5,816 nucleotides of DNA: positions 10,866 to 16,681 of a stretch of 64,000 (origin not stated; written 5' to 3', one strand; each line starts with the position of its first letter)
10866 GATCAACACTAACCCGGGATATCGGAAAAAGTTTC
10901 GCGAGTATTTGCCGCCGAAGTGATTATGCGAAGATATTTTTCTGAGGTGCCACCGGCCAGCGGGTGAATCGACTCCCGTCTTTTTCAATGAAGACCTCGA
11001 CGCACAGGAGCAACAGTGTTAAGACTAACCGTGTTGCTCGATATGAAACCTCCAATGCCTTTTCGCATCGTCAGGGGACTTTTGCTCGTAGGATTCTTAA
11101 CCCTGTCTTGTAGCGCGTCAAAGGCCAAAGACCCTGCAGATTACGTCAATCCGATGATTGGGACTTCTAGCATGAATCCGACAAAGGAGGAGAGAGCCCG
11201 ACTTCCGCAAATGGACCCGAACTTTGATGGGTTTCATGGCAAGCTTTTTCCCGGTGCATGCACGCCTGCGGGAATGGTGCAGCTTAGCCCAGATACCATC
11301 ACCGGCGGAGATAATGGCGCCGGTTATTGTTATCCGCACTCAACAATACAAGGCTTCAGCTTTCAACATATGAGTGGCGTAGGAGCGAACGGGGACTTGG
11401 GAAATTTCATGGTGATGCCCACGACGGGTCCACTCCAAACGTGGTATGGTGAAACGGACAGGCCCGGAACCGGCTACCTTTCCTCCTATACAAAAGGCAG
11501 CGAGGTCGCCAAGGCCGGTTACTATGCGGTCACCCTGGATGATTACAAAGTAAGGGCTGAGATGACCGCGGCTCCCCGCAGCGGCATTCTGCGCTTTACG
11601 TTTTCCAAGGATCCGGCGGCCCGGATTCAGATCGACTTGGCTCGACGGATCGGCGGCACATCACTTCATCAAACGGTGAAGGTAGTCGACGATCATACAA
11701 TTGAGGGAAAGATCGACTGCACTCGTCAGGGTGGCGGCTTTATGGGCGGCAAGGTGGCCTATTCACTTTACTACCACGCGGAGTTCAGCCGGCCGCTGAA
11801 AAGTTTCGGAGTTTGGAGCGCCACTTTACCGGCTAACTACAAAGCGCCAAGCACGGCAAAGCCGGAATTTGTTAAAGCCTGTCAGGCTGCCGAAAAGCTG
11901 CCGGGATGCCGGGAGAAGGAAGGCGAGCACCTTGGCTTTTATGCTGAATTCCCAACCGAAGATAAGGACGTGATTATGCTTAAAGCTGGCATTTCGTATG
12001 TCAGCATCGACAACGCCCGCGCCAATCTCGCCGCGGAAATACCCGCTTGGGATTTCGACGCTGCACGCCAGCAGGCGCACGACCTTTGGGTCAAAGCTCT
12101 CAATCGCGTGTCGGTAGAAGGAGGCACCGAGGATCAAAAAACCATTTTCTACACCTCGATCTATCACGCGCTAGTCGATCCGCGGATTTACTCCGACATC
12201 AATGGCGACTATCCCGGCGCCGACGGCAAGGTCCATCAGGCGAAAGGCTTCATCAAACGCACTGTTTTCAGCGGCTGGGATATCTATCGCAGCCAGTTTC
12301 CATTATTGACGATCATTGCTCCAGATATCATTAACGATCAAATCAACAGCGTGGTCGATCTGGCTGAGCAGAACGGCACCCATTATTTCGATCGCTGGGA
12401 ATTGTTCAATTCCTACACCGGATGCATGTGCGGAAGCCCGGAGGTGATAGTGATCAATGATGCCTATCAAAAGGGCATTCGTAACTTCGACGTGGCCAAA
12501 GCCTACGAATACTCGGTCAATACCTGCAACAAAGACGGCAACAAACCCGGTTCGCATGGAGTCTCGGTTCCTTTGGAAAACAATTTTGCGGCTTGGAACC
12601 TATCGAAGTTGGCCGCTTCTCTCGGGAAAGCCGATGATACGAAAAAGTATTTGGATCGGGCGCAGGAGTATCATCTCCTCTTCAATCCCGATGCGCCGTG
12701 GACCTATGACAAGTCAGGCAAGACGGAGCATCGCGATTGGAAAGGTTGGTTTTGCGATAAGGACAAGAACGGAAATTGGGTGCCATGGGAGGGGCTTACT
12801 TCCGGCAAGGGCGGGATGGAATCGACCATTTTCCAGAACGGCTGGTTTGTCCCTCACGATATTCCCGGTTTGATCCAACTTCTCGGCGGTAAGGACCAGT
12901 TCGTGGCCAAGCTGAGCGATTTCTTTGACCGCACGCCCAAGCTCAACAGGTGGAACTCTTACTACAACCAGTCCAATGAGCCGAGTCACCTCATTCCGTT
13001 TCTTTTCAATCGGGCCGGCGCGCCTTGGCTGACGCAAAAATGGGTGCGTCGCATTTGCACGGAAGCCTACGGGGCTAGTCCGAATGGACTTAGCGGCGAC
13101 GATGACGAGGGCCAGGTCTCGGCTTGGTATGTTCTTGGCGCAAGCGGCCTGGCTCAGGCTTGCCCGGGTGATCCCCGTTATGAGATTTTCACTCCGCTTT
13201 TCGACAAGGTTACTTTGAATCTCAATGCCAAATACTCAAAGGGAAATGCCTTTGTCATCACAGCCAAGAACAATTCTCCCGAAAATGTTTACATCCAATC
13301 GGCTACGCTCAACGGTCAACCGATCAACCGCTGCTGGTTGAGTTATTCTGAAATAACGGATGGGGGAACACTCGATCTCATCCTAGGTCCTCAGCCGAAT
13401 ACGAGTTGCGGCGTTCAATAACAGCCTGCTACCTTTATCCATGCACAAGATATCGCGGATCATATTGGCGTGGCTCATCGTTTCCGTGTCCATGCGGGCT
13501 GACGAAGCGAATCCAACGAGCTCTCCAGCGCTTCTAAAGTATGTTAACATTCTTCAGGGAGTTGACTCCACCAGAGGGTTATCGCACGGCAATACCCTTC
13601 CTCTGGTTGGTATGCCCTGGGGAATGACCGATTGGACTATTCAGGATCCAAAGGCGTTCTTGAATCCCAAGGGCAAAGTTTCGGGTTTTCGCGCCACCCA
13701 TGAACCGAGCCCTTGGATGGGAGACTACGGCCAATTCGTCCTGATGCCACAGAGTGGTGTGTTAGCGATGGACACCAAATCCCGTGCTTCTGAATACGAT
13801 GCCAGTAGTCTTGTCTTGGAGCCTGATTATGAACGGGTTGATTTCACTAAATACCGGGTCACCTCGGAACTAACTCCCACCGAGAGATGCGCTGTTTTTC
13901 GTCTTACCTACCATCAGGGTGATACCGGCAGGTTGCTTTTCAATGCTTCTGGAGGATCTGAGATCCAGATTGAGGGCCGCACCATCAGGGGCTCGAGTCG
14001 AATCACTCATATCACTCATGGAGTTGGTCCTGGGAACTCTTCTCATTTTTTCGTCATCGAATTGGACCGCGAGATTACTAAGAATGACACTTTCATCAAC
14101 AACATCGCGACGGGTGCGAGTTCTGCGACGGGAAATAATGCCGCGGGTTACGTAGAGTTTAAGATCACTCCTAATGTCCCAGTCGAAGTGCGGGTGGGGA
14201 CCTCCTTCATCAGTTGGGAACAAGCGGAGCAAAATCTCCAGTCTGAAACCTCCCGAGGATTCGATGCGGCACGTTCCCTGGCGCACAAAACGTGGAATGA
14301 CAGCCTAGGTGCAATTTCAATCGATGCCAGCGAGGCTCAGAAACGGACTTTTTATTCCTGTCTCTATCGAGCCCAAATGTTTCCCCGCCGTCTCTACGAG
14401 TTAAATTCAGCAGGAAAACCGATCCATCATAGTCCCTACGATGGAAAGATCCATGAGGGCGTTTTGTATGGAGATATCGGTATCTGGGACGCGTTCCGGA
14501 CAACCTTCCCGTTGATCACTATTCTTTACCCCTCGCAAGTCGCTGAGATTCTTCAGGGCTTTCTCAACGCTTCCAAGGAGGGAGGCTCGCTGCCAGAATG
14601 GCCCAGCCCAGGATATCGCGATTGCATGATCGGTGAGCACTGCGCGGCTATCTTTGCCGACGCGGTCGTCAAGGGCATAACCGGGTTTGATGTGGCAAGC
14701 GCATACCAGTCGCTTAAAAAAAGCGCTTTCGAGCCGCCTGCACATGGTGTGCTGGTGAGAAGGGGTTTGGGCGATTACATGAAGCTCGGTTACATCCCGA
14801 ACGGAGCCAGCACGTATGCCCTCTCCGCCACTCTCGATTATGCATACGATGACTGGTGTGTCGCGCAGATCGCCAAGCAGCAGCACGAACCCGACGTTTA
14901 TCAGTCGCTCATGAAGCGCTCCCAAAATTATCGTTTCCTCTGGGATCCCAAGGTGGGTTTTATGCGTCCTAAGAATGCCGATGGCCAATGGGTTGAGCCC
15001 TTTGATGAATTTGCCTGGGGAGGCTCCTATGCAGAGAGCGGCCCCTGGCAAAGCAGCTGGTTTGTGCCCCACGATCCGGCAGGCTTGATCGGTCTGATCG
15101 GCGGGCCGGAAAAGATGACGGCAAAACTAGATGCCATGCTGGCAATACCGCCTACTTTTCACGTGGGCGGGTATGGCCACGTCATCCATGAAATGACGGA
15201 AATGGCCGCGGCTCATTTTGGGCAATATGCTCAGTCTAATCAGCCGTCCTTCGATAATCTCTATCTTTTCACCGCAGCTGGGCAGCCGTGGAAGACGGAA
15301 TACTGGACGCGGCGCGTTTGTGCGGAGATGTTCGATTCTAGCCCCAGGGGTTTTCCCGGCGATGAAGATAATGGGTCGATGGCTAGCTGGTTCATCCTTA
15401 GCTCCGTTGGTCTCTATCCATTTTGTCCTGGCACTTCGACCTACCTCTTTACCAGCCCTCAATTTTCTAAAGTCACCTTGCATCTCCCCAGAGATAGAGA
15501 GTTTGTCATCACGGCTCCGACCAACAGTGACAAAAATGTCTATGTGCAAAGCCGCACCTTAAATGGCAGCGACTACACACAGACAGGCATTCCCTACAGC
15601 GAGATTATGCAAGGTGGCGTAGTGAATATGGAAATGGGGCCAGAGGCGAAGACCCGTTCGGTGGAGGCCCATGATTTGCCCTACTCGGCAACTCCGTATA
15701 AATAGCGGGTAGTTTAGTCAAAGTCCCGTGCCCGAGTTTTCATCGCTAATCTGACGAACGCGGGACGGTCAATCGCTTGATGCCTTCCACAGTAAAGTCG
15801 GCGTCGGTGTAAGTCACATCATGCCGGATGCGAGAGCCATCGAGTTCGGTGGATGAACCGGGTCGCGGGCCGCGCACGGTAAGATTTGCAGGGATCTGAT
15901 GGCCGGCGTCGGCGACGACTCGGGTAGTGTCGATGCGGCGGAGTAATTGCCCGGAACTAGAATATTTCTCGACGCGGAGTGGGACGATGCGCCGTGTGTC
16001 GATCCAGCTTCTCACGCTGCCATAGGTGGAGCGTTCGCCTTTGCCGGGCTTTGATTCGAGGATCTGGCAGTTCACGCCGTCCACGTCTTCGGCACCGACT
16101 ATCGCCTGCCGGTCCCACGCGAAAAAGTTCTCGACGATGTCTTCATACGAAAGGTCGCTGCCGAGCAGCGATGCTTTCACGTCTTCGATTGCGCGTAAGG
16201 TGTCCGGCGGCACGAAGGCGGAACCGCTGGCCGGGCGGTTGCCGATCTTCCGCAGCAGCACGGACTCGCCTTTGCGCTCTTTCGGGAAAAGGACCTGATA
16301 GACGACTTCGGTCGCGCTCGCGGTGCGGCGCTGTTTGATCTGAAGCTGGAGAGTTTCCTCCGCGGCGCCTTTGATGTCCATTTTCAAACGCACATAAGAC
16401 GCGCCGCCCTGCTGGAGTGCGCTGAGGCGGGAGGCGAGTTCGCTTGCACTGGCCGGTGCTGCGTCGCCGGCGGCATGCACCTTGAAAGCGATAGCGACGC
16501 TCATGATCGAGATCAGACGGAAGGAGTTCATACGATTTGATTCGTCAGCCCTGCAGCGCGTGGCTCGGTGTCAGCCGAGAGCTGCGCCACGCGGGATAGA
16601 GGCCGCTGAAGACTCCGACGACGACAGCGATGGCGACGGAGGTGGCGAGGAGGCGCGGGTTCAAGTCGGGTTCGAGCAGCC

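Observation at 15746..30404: Six-gene operon: fully reducing C-methylating type I PKS, free-standing condensation enzyme, membrane desaturase and a LolA-like/MacB-type export module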

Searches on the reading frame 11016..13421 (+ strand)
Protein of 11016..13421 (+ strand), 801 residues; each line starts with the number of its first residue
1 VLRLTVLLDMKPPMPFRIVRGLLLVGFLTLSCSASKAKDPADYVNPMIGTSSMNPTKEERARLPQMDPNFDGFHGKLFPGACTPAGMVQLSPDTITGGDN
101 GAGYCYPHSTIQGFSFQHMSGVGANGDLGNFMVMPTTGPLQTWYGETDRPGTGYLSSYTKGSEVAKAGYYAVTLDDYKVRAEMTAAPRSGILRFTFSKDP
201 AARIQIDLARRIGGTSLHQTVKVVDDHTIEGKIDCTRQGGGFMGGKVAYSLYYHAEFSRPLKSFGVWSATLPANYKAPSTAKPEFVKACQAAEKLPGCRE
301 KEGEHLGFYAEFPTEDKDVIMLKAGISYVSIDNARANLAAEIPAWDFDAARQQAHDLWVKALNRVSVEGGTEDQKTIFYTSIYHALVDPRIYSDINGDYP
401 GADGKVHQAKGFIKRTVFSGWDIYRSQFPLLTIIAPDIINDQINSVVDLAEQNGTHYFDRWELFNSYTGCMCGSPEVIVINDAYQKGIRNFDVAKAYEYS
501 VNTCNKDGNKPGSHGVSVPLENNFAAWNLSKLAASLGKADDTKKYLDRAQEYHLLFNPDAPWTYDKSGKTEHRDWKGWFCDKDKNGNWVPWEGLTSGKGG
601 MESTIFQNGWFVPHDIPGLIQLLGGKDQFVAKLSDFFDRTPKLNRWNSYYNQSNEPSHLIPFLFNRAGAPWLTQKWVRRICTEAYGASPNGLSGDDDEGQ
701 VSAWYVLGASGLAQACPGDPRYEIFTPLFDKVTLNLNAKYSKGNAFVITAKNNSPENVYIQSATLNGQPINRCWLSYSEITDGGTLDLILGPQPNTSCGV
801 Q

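Call 28: search_protein_families(library=pfam, proteins=[window:11016-13421:+], max_evalue=0.00001)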
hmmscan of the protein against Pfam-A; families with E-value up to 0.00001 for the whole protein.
window:11016-13421:+ (801 aa): 2 families
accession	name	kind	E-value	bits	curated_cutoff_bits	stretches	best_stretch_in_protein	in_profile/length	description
PF07971.18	Glyco_hydro_92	-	2.7e-141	472.2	24.6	1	333-791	1-463/464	Glycosyl hydrolase family 92 catalytic domain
PF17678.7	Glyco_hydro_92N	-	2.6e-65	221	34.5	1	43-327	1-236/236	Glycosyl hydrolase family 92 N-terminal domain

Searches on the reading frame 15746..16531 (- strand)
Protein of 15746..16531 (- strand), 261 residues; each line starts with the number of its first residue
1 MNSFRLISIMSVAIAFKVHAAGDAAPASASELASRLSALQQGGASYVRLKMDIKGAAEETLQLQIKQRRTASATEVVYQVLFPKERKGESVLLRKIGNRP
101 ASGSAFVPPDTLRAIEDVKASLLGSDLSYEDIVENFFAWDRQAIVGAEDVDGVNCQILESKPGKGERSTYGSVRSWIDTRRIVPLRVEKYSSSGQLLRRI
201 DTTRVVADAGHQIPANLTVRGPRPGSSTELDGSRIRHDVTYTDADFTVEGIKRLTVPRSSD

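Call 4: search_protein_families(library=pfam, proteins=[window:15746-16531:-])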
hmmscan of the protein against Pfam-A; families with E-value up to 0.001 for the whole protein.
window:15746-16531:- (261 aa): 1 family
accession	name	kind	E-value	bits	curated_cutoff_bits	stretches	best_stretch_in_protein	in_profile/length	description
PF17131.11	LolA_like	-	1.7e-25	90.2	30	1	116-253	44-184/184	Outer membrane lipoprotein-sorting protein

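Call 15: search_protein_families(library=ncbifam, proteins=[window:15746-16531:-], max_evalue=0.00001)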
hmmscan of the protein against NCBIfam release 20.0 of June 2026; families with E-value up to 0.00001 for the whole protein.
window:15746-16531:- (261 aa): 0 families

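Call 60: search_solved_structures(query=window:15746-16531:-, max_evalue=10)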
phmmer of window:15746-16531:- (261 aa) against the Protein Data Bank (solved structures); distinct sequences matched with E-value up to 10: 5.
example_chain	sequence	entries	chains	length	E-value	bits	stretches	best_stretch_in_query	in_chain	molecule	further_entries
4z48_A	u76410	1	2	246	2.4e-15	60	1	119-251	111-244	Uncharacterized protein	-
9tp6_A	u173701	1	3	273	3.4e-08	36.6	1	119-252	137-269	Outer membrane lipoprotein-sorting protein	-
3bk5_A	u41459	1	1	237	0.00016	24.6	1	120-253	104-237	putative outer membrane lipoprotein-sorting protein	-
3buu_A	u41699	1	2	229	0.027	17.3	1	81-253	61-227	Uncharacterized LolA superfamily protein NE2245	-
2cq8_A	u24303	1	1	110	0.52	13.1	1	53-133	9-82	10-formyltetrahydrofolate dehydrogenase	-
